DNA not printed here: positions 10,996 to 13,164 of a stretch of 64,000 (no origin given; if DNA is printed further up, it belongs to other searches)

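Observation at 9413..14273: Translationally coupled operon joining glycosylation enzymes to dockerin-tailed secreted proteins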

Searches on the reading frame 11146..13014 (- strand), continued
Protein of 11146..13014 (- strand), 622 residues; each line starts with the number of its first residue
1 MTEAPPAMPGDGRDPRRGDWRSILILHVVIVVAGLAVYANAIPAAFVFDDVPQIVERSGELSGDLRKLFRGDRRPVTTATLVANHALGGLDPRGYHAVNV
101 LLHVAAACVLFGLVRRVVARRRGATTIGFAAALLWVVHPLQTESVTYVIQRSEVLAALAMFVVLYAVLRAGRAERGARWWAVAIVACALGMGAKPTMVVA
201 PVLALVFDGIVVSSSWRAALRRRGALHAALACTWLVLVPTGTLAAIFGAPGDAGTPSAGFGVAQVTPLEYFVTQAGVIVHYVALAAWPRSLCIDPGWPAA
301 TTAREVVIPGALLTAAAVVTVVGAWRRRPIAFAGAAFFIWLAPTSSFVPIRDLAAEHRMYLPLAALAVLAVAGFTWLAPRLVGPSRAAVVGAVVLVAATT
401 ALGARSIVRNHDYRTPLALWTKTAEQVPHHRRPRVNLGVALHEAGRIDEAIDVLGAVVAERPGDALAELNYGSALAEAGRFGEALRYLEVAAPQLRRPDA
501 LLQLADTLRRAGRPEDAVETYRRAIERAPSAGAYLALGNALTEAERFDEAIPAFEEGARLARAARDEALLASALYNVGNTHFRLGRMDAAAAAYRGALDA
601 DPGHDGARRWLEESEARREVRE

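Call 15: find_encoding_contigs(protein=P0005, flank=10000, max_places=2)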
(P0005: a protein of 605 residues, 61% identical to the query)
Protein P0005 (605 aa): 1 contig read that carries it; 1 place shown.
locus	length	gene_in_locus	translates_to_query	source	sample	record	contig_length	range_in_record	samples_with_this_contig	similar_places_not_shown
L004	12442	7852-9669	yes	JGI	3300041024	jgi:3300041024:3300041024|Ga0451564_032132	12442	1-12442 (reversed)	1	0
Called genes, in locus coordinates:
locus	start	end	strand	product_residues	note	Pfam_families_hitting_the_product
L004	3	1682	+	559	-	?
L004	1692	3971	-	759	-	PF03781:FGE-sulfatase, PF07691:PA14, PF13088:BNR_2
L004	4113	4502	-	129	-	-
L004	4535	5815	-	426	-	PF13439:Glyco_transf_4, PF13579:Glyco_trans_4_4, PF20706:GT4-conflict, PF00534:Glycos_transf_1, PF13692:Glyco_trans_1_4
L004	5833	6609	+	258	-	PF13469:Sulfotransfer_3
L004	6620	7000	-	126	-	PF10066:DUF2304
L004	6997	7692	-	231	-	PF00535:Glycos_transf_2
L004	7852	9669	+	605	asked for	PF13428:TPR_14 (faint), PF13432:TPR_16 (weak), PF14559:TPR_19 (weak), PF14559:TPR_19 (weak), PF13432:TPR_16, PF13424:TPR_12, PF00515:TPR_1 (weak), PF07719:TPR_2 (weak), +8 more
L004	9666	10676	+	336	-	PF13641:Glyco_tranf_2_3, PF00535:Glycos_transf_2, PF10111:Glyco_tranf_2_2 (weak), PF13506:Glyco_transf_21 (weak), PF13632:Glyco_trans_2_3 (weak)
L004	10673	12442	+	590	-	?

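Call 30: search_protein_families(library=pfam, proteins=[L002:2102-2491:-, L002:7805-10240:+, L004:10673-12442:+, L001:12693-15836:+, L002:2540-2989:-, L002:2986-3696:-], max_evalue=5)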
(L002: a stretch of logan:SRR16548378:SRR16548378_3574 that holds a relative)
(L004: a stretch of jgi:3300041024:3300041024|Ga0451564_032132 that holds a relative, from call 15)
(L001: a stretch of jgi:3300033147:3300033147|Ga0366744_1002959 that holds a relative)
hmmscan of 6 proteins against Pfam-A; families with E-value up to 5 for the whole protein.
L002:2102-2491:- (129 aa): 6 families
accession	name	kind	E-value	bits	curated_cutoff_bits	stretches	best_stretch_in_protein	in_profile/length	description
PF00036.39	EF-hand_1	-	0.00012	21.8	25.4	1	78-95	10-27/29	EF hand domain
PF13405.12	EF-hand_6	-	0.00024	21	25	1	78-98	10-30/30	EF-hand domain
PF13833.12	EF-hand_8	-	0.11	12.6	28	0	78-92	35-49/54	EF-hand domain pair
PF10208.15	ARMET_C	-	0.4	10.6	23.5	1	92-105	14-28/43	ARMET, C-terminal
PF13202.12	EF-hand_5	-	0.41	10.7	25.9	0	78-90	9-21/25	EF hand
PF06140.18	Ifi-6-16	-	1.4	9.3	29.1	1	17-50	26-59/84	Interferon-induced 6-16 family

L002:7805-10240:+ (811 aa): 18 families
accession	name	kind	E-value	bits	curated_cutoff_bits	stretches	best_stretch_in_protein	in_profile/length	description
PF07719.23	TPR_2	-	3.4e-17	61.5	27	3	753-783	4-34/34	Tetratricopeptide repeat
PF13414.12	TPR_11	-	7.8e-16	57.9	26.8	3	757-793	1-37/42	TPR repeat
PF13424.12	TPR_12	-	6.4e-14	52.3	30.1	2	717-780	10-75/77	Tetratricopeptide repeat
PF00515.34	TPR_1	-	1e-13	50.9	27.8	2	750-783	1-34/34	Tetratricopeptide repeat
PF13432.12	TPR_16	-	3.1e-12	47.1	32.7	2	650-710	5-65/65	Tetratricopeptide repeat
PF13181.12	TPR_8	-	4.4e-11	42.5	25.7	2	757-783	8-34/34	Tetratricopeptide repeat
PF14559.12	TPR_19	-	2.1e-09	38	25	3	652-711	1-60/68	Tetratricopeptide repeat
PF13176.12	TPR_7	-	3.1e-08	33.5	27.9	2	757-782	6-33/36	Tetratricopeptide repeat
PF13428.12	TPR_14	-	3.2e-05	24.6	23.5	2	757-792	8-43/44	Tetratricopeptide repeat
PF12895.13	ANAPC3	-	3.9e-05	24.3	27.2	2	651-701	32-81/82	Anaphase-promoting complex, cyclosome, subunit 3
PF13174.12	TPR_6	-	4.1e-05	24.4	26.3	1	752-782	2-32/33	Tetratricopeptide repeat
PF24575.1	TPR_Slam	-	0.00032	21.5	35.2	1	654-698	59-103/104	Surface lipoprotein assembly modifier, N-terminal TPR repeats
PF13374.12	TPR_10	-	0.0011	19.4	27.5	1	757-778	9-30/42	Tetratricopeptide repeat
PF23914.1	TPR_CcmH_CycH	-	0.0014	18.9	42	1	665-711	39-85/158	Cytochrome c-type biogenesis protein H TPR domain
PF13431.12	TPR_17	-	0.0042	17.7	24.4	0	772-793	1-22/34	Tetratricopeptide repeat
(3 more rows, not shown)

L004:10673-12442:+ (590 aa): 1 family
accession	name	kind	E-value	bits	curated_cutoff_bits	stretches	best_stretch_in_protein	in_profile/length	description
PF13425.11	O-antigen_lig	-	0.2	10.8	31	1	233-322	179-275/462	O-antigen ligase like membrane protein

L001:12693-15836:+ (1047 aa): 6 families
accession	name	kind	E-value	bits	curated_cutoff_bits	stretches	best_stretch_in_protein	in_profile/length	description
PF05048.19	NosD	-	7.4e-14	52.1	23.6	3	319-494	26-175/212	Periplasmic copper-binding protein (NosD)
PF13385.13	Laminin_G_3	-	1.1e-10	42.3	27.6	1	779-945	12-143/151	Concanavalin A-like lectin/glucanases superfamily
PF02415.23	Chlam_PMP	-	0.0017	18.9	20.6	2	294-309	1-16/19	Chlamydia polymorphic membrane protein (Chlamydia_PMP) repeat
PF02210.31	Laminin_G_2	-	0.012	16.5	22.9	1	857-944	36-125/126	Laminin G domain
PF13405.12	EF-hand_6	-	0.023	14.9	25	0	996-1017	9-30/30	EF-hand domain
PF13499.12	EF-hand_7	-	0.23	12.3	30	0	996-1013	49-66/67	EF-hand domain pair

L002:2540-2989:- (149 aa): 1 family
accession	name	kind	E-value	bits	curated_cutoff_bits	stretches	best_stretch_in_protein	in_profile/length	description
PF10066.14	DUF2304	-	2.7e-17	63.4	25.5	1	4-107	2-105/106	Uncharacterized conserved protein (DUF2304)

L002:2986-3696:- (236 aa): 4 families
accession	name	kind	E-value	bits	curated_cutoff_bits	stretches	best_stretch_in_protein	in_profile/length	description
PF00535.33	Glycos_transf_2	-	7.4e-24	85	23.3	1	18-150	2-142/168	Glycosyl transferase family 2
PF12804.13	NTP_transf_3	-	3.4e-05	24.5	27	1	22-125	20-122/160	MobA-like NTP transferase domain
PF13704.12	Glyco_tranf_2_4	-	0.00049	21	27.5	1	24-99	2-81/98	Glycosyl transferase family 2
PF13641.12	Glyco_tranf_2_3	-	0.0047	17.4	27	1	15-118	2-115/230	Glycosyltransferase like family 2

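Call 31: search_protein_families(library=ncbifam, proteins=[L002:2102-2491:-, L001:12693-15836:+, L002:2986-3696:-, L004:10673-12442:+], max_evalue=1)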
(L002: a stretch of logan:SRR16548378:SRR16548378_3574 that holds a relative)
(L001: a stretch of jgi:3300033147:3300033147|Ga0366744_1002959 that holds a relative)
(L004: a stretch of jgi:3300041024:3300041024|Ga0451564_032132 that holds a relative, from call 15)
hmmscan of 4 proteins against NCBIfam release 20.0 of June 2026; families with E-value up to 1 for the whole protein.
L002:2102-2491:- (129 aa): 1 family
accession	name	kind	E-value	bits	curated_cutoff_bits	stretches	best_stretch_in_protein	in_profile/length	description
NF041540.1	dockerin_GC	domain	0.054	13.9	29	1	75-125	1-63/67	GC-type dockerin domain-anchored protein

L001:12693-15836:+ (1047 aa): 2 families
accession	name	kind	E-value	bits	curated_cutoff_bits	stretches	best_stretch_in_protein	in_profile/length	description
TIGR03804.1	para_beta_helix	repeat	2.6e-10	39.8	19.45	3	458-492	9-43/44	parallel beta-helix repeat protein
TIGR04247.1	NosD_copper_fam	subfamily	1.3e-07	30.5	300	2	319-442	181-290/377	nitrous oxide reductase family maturation protein NosD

L002:2986-3696:- (236 aa): 22 families
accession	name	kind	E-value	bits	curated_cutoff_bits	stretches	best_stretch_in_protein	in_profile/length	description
NF058614.1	PPMAGASynPpgS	equivalog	1.3e-66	224.2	370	1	16-235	2-225/226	polyprenyl-phospho-N-acetylgalactosaminyl synthase PpgS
TIGR04182.1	glyco_TIGR04182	equivalog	1.4e-17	64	325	1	16-208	2-192/293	S-layer glycoprotein N-glycosyltransferase AglJ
NF041391.1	DPhHxTase_Halo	equivalog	4.4e-14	52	375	1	21-202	2-179/213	dolichyl-phosphate hexose transferase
NF007986.1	PRK10714.1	equivalog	6.6e-11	41.8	529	1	11-212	3-206/316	undecaprenyl-phosphate 4-deoxy-4-formamido-L-arabinose transferase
NF041875.1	EPS_EpsD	equivalog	8.6e-09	35.2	370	1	18-124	3-114/325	exopolysaccharide biosynthesis glycosyltransferase EpsD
NF047588.1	GlcsyltransPgfSStrep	equivalog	1.8e-08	34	500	1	16-174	3-166/308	glycosyltransferase PgfS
TIGR03965.1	mycofact_glyco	equivalog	3.8e-08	32.6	280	1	9-121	69-186/467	mycofactocin biosynthesis glycosyltransferase MftF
TIGR03937.1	PgaC_IcaA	equivalog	2.6e-07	30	422.3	1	10-101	41-137/407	poly-beta-1,6-N-acetyl-D-glucosamine synthase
NF010496.0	PRK13915.1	equivalog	2.1e-06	27.1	262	1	12-112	29-140/307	glucosyl-3-phosphoglycerate synthase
NF007482.0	PRK10073.1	equivalog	4.2e-06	26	423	1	12-122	4-118/334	glycosyltransferase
TIGR03469.1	HpnB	hypoth_equivalog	5.9e-06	25.6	379.25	1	10-122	40-168/386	hopene-associated glycosyltransferase HpnB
TIGR04283.1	glyco_like_mftF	equivalog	6e-06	26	182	1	18-85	3-71/221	TIGR04283 family arsenosugar biosynthesis glycosyltransferase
NF041865.1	EpsU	equivalog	1.5e-05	24.2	700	1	10-107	35-140/394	exopolysaccharide biosynthesis GT2 family glycosyltransferase EpsU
NF045692.1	OglycostaseCruG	equivalog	0.00017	20.6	600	1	10-128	37-167/386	2'-O-glycosyltransferase CruG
TIGR01556.1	rhamnosyltran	subfamily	0.00034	19.9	200.55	1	28-128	9-113/281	rhamnosyltransferase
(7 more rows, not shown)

L004:10673-12442:+ (590 aa): 0 families

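Call 46: predict_structure(alignment_id=A4)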
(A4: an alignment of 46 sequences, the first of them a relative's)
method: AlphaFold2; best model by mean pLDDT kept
length: 622 residues; sequences in the alignment: 46
mean_pLDDT: 88.4   pTM: 0.86
mean pLDDT of the five models: 88.4, 87.7, 86.9, 86.3, 85.7
residues with pLDDT >= 90: 419; 70-90: 128; 50-70: 54; < 50: 21
segments of 3 or more residues with pLDDT < 50: 49-53, 252-262, 345-349
pLDDT, mean of each block of 10 residues (from residue 1): 61 60 95 96 70 58 82 87 89 90 96 88 88 95 74 93 97 91 98 91 97 95 97 93 73 44 67 88 86 76 92 96 94 94 55 64 95 95 95 97 93 88 89 92 97 97 93 98 98 92 97 98 96 97 97 98 96 98 97 98 97 92 64
secondary structure, 60 per line:
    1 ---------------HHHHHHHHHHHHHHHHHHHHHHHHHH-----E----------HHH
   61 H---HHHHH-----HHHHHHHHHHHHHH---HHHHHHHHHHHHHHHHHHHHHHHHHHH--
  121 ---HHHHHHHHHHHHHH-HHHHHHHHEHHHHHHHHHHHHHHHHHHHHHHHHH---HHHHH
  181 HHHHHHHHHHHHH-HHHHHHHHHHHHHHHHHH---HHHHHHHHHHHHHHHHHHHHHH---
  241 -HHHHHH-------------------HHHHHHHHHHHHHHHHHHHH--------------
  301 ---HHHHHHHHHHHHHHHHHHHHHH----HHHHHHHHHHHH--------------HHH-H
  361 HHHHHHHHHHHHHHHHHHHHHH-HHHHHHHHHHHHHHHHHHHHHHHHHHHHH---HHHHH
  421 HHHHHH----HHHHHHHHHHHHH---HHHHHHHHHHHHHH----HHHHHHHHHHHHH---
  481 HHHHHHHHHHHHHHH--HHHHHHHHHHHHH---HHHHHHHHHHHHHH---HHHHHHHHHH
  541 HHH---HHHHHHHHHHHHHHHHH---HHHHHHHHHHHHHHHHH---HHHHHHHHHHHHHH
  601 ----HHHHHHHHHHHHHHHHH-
elements in order: H16-41 H58-61 H65-69 H75-88 H92-118 H124-137 H139-146 H148-172 H176-193 H195-212 H216-237 H242-247 H267-286 H304-325 H330-341 H360-382 H384-412 H416-426 H431-443 H447-460 H465-477 H481-495 H498-510 H514-527 H531-543 H547-563 H567-583 H587-600 H605-621

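Call 49: fold_search(model_id=the predicted structure, library=pdb)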
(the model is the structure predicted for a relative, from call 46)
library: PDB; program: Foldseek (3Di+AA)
matches with E <= 10: 1485; with E <= 0.001: 165
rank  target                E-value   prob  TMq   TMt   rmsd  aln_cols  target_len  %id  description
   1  8chy                  4.0e-07  1.00  0.30  0.66   2.5       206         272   30  Crystal structure of an 8-repeat consensus TPR superhelix with Zinc. (released 2024-02-21)
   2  9qhc_B                4.2e-07  1.00  0.30  0.67   2.1       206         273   30  Crystal structure of 8-repeat CTPR protein with eliminated coordination sites (released 2025-10-22)
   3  9qhc_A                7.1e-07  1.00  0.30  0.65   9.8       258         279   26  Crystal structure of 8-repeat CTPR protein with eliminated coordination sites (released 2025-10-22)
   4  1w3b_A                9.2e-07  1.00  0.28  0.43  16.1       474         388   15  The superhelical TPR domain of O-linked GlcNAc transferase reveals structural similarities to importin alpha. (released 2004-09-09)
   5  9qhb                  1.4e-06  1.00  0.30  0.67   2.1       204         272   28  Crystal structure of 16-repeat CTPR protein with eliminated coordination sites (released 2025-10-22)
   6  6eou                  2.3e-06  1.00  0.32  0.54  10.4       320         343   23  O-GlcNAc transferase TPR domain with the intellectual disability associated mutation L254F (released 2018-05-09)
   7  7yea_A                3.0e-06  1.00  0.29  0.18  26.5       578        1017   16  Human O-GlcNAc transferase Dimer (released 2023-07-12)
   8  5g04_K                5.2e-06  1.00  0.29  0.36  22.7       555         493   14  Structure of the human APC-Cdc20-Hsl1 complex (released 2016-05-25)
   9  1w3b_B                5.3e-06  1.00  0.26  0.42  16.7       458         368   18  The superhelical TPR domain of O-linked GlcNAc transferase reveals structural similarities to importin alpha. (released 2004-09-09)
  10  7ntf_A                6.4e-06  1.00  0.29  0.20  11.5       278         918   25  Cryo-EM structure of unliganded O-GlcNAc transferase (released 2021-11-17)
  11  8a3t_F                1.8e-05  1.00  0.30  0.36  26.0       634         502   13  S. cerevisiae APC/C-Cdh1 complex (released 2022-08-31)
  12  7yeh_A                1.9e-05  1.00  0.29  0.19  25.3       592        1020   16  Cryo-EM structure of human OGT-OGA complex (released 2023-07-12)
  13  6q6g_K                2.5e-05  1.00  0.29  0.34  25.3       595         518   12  Cryo-EM structure of the APC/C-Cdc20-Cdk2-cyclinA2-Cks2 complex, the D1 box class (released 2019-09-11)
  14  7ntf_B                2.9e-05  1.00  0.28  0.22  12.8       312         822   22  Cryo-EM structure of unliganded O-GlcNAc transferase (released 2021-11-17)
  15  9gzg_A                3.3e-05  1.00  0.23  0.86   2.0       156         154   28  Crystal structure of CTPR4E4 mutant (released 2025-10-15)
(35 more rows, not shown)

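Call 64: find_encoding_contigs(protein=P0036, flank=8000, max_places=1)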
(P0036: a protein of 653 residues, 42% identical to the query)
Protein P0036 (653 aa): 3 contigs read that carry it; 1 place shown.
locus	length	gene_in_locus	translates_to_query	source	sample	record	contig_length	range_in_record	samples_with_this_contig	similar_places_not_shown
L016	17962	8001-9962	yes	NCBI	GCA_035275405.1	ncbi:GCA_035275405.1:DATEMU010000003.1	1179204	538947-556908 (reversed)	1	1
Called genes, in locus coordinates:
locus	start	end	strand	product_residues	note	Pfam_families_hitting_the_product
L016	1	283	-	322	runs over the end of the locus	PF00480:ROK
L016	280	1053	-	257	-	PF01026:TatD_DNase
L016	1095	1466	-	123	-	PF02021:UPF0102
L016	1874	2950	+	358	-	PF07719:TPR_2 (faint), PF13371:TPR_9 (faint), PF14559:TPR_19 (faint)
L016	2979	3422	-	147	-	PF01245:Ribosomal_L19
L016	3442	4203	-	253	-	PF01746:tRNA_m1G_MT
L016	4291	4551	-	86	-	PF00886:Ribosomal_S16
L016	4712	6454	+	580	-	PF01979:Amidohydro_1, PF07969:Amidohydro_3 (weak), PF13382:Adenine_deam_C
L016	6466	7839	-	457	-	PF13026:DUF3887, PF12146:Hydrolase_4, PF20408:Abhydrolase_11 (faint), PF01738:DLH (faint), PF12697:Abhydrolase_6 (weak), PF00326:Peptidase_S9 (faint), PF07859:Abhydrolase_3 (faint)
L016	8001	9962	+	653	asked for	PF13231:PMT_2, PF13414:TPR_11, PF13432:TPR_16, PF14559:TPR_19, PF13424:TPR_12, PF13414:TPR_11, PF13432:TPR_16, PF13432:TPR_16, +30 more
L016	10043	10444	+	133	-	-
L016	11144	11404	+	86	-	-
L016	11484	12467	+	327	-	-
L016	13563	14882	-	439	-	PF03417:AAT (weak)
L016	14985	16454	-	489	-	PF00501:AMP-binding, PF13193:AMP-binding_C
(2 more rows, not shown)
